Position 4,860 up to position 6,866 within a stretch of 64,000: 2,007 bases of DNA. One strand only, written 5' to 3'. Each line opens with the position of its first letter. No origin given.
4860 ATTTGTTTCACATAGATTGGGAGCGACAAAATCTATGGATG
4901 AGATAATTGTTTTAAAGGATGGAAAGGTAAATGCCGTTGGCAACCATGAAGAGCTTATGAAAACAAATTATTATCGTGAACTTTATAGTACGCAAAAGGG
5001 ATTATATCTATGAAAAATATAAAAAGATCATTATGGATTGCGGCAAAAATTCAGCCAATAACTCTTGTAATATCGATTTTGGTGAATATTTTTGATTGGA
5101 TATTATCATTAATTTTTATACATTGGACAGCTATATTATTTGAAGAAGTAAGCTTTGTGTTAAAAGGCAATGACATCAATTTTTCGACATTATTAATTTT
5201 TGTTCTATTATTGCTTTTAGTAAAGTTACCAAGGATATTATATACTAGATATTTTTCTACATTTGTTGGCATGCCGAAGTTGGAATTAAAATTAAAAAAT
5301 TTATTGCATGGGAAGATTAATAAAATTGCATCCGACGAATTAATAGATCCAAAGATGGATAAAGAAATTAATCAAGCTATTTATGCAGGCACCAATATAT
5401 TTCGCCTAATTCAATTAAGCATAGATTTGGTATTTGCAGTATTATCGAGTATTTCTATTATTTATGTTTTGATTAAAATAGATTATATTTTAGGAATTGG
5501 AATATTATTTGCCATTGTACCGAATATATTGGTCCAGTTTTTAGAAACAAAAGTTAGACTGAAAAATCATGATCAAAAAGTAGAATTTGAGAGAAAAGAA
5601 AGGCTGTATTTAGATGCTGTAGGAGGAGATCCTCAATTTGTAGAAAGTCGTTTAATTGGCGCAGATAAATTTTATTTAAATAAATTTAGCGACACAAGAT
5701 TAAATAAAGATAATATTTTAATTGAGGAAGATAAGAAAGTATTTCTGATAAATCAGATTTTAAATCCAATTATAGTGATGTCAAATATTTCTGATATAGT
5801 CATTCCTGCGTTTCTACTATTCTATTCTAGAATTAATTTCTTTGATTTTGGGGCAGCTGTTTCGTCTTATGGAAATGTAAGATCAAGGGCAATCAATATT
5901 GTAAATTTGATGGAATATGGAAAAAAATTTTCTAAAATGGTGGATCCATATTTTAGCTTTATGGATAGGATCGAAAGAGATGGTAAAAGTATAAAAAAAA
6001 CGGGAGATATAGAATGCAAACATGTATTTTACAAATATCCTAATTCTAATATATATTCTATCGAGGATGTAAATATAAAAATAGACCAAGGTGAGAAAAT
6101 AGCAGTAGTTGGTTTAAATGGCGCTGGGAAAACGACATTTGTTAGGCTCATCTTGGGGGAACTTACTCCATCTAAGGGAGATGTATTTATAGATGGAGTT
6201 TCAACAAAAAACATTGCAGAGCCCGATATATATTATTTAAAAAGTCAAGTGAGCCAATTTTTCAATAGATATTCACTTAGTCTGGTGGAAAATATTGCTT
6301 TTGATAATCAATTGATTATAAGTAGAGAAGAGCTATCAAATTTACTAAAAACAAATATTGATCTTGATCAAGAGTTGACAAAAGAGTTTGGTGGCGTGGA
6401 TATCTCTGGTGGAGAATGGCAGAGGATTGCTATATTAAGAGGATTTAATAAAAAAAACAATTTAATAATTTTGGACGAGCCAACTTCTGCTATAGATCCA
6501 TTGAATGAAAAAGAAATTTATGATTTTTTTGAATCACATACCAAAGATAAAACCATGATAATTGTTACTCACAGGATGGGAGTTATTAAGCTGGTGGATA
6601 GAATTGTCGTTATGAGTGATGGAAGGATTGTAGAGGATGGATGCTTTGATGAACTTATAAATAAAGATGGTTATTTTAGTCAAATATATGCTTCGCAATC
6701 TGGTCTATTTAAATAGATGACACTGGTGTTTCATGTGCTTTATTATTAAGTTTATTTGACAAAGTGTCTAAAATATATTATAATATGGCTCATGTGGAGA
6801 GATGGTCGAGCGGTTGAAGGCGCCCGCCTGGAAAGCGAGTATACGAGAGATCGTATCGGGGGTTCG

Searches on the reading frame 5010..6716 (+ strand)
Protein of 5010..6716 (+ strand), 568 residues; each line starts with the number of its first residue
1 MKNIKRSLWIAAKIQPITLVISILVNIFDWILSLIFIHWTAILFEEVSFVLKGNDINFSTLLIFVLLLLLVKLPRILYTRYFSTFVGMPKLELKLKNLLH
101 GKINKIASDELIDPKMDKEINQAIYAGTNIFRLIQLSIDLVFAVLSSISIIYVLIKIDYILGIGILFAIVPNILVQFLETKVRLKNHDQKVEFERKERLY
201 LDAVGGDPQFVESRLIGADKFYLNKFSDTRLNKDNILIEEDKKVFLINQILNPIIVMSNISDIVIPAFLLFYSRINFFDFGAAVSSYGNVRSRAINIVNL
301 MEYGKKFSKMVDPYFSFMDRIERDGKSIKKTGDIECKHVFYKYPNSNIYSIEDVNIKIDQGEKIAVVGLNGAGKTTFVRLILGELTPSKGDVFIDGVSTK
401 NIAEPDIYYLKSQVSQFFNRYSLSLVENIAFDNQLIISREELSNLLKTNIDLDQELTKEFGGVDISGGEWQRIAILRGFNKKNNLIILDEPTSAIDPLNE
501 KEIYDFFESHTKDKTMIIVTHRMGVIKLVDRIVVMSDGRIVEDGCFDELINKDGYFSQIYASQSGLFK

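Call 5: search_protein_families(library=ncbifam, proteins=[window:5010-6716:+], max_evalue=0.01)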
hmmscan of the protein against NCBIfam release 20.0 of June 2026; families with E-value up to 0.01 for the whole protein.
window:5010-6716:+ (568 aa): 188 families (the best 25 are shown)
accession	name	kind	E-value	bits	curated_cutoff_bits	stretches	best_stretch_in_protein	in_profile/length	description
TIGR03375.1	type_I_sec_LssB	subfamily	4.3e-50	170.7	693.1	1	329-552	461-691/696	type I secretion system permease/ATPase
TIGR02203.1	MsbA_lipidA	equivalog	1.4e-48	165.7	602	1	139-563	135-569/572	lipid A export permease/ATP-binding protein MsbA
NF008364.0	PRK11160.1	equivalog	1.9e-43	148.9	630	1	327-561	332-573/575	heme ABC transporter ATP-binding protein/permease CydC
TIGR02204.1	MsbA_rel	hypoth_equivalog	2e-43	148.9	780.4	1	328-559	332-571/576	ABC transporter, permease/ATP-binding protein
NF010178.0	PRK13657.1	equivalog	1e-41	143.1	733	1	305-563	307-570/588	glucan ABC transporter ATP-binding protein/ permease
NF008381.0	PRK11176.1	equivalog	5.6e-41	140.6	867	1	328-563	336-579/582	lipid A ABC transporter ATP-binding protein/permease MsbA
TIGR01846.1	type_I_sec_HlyB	subfamily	9.3e-41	139.9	725.55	1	329-565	451-694/694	type I secretion system permease/ATPase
TIGR01193.1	bacteriocin_ABC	subfamily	2.6e-40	138.6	523.85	1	325-560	465-706/708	peptide cleavage/export ABC transporter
TIGR03796.1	NHLM_micro_ABC1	equivalog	4e-40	137.7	853.3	1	326-559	470-708/710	NHLP family bacteriocin export ABC transporter peptidase/permease/ATPase subunit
NF045513.1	HepA_fam_ABC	equivalog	5.2e-40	137.5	725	1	333-563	373-609/610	heterocyst formation ABC transporter subunit HepA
TIGR03797.1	NHLM_micro_ABC2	equivalog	1.9e-39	135.8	709.4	1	272-563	389-685/686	NHLP bacteriocin export ABC transporter permease/ATPase subunit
TIGR04520.1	ECF_ATPase_1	equivalog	1.1e-36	126.7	315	1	334-555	1-229/269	energy-coupling factor transporter ATPase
NF008379.0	PRK11174.1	equivalog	1.1e-36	126.7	684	1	329-563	345-584/588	heme ABC transporter permease/ATP-binding protein CydD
TIGR01192.1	chvA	subfamily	2.9e-36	125.3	585.4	1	330-561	331-568/585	glucan export ABC transporter ATP-binding protein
TIGR00958.1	3a01208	subfamily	2.2e-35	122.1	874.6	1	315-559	455-710/711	antigen peptide transporter 2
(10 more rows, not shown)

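Call 6: search_protein_families(library=pfam, proteins=[window:5010-6716:+], max_evalue=0.01)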
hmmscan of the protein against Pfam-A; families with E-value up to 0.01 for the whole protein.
window:5010-6716:+ (568 aa): 3 families
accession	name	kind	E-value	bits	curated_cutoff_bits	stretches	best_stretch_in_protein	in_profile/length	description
PF00005.33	ABC_tran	-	1.9e-23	84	25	1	352-493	2-137/137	ABC transporter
PF13304.12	AAA_21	-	5.3e-08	33.7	27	1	472-522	248-299/304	AAA domain, putative AbiEii toxin, Type IV TA system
PF02463.25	SMC_N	-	2.7e-06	27.4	40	1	354-535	18-211/220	RecF/RecN/SMC N terminal domain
